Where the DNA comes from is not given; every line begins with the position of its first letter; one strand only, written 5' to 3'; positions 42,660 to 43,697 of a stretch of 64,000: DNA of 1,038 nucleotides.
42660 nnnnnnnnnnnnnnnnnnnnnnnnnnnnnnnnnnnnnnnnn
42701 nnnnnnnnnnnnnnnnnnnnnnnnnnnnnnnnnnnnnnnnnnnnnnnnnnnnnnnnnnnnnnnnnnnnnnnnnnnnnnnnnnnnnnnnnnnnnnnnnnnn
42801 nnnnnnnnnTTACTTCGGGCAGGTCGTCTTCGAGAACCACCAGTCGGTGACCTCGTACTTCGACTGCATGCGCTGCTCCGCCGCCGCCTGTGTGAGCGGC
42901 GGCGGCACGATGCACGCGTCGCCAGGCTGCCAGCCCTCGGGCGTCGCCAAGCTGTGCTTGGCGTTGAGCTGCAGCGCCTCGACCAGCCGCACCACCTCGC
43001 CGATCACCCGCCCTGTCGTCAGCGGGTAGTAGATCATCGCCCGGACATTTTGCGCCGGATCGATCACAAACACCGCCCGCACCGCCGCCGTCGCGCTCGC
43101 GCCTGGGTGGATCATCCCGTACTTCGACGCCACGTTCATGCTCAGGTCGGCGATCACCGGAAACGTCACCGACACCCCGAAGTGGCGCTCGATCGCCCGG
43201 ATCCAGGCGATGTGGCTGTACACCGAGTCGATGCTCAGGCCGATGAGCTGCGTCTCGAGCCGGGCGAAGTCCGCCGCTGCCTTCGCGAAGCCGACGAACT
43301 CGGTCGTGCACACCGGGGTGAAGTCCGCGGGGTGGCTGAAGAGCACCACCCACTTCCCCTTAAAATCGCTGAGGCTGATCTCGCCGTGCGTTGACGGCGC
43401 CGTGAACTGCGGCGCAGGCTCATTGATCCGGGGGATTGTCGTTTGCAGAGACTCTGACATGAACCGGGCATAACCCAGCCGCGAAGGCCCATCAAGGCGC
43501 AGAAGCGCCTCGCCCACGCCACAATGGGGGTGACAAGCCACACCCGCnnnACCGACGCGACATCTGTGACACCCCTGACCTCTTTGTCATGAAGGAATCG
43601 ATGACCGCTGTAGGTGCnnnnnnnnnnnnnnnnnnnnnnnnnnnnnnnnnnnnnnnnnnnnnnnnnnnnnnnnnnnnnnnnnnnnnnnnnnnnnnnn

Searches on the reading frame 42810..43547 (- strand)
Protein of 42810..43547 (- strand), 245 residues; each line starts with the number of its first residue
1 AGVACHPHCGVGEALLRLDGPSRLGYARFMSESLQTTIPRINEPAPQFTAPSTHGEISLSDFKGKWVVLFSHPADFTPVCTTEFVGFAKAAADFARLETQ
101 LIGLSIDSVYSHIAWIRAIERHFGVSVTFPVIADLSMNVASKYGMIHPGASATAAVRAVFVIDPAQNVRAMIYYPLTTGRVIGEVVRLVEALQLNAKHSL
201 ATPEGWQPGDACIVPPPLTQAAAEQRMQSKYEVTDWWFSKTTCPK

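Call 44: search_protein_families(library=pfam, proteins=[window:42810-43547:-], max_evalue=0.001)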
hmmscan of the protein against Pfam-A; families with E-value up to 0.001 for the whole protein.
window:42810-43547:- (245 aa): 3 families
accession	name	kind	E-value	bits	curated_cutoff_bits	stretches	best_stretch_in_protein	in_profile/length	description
PF00578.27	AhpC-TSA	-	2.5e-35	121.6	26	1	41-170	1-123/124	AhpC/TSA family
PF08534.16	Redoxin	-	7.3e-17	62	26.6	1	42-176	3-136/148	Redoxin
PF10417.14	1-cysPrx_C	-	2.5e-11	43.8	21.1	1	191-230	1-41/41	C-terminal domain of 1-Cys peroxiredoxin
